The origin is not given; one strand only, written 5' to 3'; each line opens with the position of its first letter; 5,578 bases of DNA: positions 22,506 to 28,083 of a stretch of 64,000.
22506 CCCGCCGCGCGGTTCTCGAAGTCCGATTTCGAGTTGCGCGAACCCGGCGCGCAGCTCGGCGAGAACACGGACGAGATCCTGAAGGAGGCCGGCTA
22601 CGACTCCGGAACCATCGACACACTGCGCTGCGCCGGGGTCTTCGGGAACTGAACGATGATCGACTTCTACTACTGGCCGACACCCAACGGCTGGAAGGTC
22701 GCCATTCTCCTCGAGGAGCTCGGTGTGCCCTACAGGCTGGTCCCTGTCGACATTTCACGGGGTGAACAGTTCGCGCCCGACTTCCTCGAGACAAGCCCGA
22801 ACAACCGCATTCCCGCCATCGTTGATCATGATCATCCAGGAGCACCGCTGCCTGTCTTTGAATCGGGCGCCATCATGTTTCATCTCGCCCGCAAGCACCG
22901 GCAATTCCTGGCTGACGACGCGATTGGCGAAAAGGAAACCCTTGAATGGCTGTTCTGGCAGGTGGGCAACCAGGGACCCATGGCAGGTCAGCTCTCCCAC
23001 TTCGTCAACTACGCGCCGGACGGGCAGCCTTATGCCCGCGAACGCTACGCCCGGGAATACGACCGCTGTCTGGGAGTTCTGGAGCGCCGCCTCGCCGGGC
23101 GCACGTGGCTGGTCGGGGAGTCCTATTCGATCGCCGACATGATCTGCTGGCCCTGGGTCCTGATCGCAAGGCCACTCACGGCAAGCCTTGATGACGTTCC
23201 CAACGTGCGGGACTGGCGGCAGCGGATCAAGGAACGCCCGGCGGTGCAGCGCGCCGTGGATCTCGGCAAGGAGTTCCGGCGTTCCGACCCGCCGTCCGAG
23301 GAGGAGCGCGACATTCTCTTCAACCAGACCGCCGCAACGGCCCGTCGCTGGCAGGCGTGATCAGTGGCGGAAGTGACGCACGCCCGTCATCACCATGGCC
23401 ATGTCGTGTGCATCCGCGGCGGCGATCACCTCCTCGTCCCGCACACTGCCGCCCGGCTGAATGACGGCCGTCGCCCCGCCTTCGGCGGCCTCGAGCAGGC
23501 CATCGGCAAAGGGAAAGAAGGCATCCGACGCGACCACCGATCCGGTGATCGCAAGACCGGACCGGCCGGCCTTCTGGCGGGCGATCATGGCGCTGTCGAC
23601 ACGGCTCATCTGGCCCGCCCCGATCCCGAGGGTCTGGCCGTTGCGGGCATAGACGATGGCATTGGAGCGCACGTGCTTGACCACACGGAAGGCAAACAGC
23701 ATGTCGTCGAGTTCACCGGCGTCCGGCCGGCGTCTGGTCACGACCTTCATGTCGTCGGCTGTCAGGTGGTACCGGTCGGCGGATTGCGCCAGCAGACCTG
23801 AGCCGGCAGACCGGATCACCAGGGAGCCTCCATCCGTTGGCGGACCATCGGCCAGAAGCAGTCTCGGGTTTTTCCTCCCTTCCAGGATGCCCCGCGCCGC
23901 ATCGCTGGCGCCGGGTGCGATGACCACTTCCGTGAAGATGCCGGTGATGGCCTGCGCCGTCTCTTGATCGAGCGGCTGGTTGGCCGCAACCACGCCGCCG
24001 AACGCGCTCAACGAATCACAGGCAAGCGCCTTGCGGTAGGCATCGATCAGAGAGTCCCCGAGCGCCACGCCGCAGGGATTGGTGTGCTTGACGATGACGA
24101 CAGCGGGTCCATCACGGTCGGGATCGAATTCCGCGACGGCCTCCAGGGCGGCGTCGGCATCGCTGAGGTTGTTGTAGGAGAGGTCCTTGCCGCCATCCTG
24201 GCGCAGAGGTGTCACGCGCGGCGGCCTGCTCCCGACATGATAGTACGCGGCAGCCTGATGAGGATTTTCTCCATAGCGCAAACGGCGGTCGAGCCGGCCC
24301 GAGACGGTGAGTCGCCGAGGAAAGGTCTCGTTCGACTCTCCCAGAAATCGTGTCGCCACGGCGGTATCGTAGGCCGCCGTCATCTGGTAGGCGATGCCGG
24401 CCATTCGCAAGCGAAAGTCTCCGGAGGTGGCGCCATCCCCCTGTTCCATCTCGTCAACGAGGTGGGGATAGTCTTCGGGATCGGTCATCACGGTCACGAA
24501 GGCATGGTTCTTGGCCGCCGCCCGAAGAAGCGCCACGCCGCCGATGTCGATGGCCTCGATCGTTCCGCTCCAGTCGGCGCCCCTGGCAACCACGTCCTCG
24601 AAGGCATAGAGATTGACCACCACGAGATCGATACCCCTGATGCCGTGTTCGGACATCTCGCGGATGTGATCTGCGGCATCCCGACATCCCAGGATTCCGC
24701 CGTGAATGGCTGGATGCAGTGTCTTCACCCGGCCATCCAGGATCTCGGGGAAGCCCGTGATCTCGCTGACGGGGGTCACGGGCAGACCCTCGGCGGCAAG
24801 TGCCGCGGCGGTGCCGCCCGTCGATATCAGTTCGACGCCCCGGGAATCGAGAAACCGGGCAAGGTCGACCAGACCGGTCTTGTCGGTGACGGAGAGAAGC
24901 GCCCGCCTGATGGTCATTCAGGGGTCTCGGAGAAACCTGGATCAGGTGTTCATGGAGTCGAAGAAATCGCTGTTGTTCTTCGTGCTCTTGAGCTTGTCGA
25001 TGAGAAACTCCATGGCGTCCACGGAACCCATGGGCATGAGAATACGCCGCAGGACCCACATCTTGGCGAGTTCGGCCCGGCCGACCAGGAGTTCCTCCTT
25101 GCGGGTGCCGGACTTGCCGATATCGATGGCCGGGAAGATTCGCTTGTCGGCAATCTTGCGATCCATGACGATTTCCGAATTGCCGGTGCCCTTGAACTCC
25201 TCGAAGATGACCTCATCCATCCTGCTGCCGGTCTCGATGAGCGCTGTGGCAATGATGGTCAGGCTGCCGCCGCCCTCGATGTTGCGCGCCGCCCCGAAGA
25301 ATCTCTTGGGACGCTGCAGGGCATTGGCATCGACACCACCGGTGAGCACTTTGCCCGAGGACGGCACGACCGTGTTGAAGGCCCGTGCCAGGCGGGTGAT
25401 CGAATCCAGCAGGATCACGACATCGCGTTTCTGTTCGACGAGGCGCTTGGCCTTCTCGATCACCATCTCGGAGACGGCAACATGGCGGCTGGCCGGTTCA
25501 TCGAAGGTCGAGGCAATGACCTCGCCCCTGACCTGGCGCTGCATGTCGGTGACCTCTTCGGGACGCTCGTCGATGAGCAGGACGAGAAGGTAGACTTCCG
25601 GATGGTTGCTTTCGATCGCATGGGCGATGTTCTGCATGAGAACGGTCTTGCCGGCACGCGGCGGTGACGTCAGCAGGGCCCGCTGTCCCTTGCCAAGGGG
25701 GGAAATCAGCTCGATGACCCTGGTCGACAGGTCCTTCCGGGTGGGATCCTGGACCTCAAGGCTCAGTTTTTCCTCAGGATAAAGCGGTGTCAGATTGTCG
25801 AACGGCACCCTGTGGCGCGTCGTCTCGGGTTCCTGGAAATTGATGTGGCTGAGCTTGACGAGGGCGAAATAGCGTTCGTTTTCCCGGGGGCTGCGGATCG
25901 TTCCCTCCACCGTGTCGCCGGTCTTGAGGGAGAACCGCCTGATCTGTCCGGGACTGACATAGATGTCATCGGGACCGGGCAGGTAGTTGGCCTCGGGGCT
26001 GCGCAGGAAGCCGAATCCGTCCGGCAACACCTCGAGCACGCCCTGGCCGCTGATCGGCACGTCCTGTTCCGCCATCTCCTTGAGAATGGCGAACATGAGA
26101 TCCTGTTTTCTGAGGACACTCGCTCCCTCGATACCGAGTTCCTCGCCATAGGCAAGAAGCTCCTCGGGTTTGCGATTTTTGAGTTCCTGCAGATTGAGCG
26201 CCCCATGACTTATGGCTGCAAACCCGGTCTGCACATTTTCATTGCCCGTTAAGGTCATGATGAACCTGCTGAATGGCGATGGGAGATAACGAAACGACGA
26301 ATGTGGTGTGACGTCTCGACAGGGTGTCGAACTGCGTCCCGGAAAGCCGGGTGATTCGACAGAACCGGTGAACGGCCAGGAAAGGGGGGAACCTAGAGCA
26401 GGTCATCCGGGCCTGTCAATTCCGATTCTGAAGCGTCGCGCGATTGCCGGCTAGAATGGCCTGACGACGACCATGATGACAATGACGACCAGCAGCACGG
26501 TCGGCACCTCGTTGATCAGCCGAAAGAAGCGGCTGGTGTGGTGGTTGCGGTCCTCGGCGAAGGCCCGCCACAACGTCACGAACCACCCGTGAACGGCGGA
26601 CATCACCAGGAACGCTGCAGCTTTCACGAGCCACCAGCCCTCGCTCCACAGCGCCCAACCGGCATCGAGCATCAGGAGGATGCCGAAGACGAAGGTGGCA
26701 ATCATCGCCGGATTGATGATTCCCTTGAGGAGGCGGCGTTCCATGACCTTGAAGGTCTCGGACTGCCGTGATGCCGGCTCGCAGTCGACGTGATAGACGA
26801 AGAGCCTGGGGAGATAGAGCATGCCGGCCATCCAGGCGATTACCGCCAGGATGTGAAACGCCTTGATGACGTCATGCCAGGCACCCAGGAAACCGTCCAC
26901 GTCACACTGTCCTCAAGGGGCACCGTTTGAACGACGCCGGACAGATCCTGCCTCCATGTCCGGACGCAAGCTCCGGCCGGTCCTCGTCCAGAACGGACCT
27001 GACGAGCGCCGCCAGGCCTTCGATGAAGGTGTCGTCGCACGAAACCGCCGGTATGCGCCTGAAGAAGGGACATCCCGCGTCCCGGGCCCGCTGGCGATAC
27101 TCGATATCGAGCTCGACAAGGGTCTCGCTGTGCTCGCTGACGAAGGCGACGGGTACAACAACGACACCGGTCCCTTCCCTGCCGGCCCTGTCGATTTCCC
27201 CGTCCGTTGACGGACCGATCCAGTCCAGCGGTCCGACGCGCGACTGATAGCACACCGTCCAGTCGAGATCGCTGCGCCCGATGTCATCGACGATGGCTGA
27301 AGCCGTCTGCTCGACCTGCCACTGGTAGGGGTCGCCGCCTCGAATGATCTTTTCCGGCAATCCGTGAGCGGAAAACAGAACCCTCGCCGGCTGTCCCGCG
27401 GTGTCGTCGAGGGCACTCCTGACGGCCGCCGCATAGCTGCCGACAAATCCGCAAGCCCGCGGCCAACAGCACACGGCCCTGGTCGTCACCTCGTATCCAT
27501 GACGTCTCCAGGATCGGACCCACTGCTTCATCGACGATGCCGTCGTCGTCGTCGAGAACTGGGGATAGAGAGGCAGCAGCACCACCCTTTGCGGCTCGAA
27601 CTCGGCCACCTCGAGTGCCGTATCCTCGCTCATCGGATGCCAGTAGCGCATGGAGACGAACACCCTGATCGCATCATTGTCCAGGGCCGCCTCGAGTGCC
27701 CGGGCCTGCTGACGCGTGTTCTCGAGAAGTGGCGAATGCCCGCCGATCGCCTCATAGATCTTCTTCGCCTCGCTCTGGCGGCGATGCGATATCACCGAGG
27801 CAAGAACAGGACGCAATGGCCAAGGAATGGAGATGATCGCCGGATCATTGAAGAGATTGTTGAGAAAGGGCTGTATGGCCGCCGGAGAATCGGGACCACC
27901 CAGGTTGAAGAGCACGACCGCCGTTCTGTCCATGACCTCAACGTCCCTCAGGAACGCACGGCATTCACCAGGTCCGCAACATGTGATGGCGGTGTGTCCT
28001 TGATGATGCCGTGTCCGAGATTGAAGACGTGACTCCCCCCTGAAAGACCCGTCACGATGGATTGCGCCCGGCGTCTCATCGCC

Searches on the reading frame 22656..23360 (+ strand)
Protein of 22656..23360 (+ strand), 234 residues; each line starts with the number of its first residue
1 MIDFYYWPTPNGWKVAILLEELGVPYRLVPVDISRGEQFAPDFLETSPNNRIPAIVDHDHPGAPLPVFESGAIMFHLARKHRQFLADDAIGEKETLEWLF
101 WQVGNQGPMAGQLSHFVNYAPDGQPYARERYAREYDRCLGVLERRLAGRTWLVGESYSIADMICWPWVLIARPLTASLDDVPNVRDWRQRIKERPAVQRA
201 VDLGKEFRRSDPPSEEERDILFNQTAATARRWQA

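Call 5: search_protein_families(library=pfam, proteins=[window:22656-23360:+])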
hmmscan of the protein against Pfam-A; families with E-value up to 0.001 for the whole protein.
window:22656-23360:+ (234 aa): 6 families
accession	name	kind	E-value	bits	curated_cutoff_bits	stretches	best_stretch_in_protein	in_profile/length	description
PF02798.26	GST_N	-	1.9e-14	54.2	20.9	1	5-79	6-76/76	Glutathione S-transferase, N-terminal domain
PF13409.12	GST_N_2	-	1e-11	45.7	25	1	10-79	3-69/70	Glutathione S-transferase, N-terminal domain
PF00043.30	GST_C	-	8.5e-11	42.4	20.7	1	132-195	28-93/93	Glutathione S-transferase, C-terminal domain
PF13410.11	GST_C_2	-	2.1e-10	41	24.9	1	126-190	2-69/69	Glutathione S-transferase, C-terminal domain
PF13417.12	GST_N_3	-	3.6e-10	40.5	22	1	5-82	2-72/75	Glutathione S-transferase, N-terminal domain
PF14497.11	GST_C_3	-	9.7e-07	29.4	21.6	1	130-198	26-98/104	Glutathione S-transferase, C-terminal domain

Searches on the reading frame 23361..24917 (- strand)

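Call 5: search_protein_families(library=pfam, proteins=[window:23361-24917:-])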
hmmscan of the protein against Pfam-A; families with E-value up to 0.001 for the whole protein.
window:23361-24917:- (518 aa): 2 families
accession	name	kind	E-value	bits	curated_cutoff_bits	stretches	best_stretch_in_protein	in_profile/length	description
PF01808.24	AICARFT_IMPCHas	-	6.3e-111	371.2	25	1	134-449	1-311/311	AICARFT/IMPCHase bienzyme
PF02142.27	MGS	-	6.1e-21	74.8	24.1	1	15-128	1-93/94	MGS-like domain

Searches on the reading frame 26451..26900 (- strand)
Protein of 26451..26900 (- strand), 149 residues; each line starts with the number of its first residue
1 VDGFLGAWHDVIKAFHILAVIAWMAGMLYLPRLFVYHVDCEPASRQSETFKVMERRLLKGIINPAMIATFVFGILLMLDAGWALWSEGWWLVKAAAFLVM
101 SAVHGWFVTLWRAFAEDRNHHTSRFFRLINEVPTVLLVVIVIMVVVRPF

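Call 5: search_protein_families(library=pfam, proteins=[window:26451-26900:-])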
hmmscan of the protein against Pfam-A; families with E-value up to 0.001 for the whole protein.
window:26451-26900:- (149 aa): 2 families
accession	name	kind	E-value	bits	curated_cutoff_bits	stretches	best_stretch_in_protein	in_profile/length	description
PF03653.18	UPF0093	-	9.4e-55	185.3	34.2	1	9-149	5-146/146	Uncharacterised protein family (UPF0093)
PF05425.18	CopD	-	2.5e-05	25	32.1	1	60-146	9-104/105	Copper resistance protein D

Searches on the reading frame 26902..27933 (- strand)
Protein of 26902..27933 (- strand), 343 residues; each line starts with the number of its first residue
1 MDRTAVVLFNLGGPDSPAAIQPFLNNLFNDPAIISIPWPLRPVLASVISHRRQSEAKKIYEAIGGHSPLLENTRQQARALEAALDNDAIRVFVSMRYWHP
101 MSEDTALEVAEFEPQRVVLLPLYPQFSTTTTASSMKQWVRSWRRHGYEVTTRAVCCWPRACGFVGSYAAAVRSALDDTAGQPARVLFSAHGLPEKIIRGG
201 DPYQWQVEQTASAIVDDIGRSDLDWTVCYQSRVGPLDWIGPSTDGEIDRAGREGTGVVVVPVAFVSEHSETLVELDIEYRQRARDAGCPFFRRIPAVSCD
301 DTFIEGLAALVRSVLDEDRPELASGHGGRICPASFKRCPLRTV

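Call 5: search_protein_families(library=pfam, proteins=[window:26902-27933:-])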
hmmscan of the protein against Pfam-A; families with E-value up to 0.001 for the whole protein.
window:26902-27933:- (343 aa): 1 family
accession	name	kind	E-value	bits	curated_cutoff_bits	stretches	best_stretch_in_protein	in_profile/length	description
PF00762.24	Ferrochelatase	-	1.7e-105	353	27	1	3-313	1-315/317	Ferrochelatase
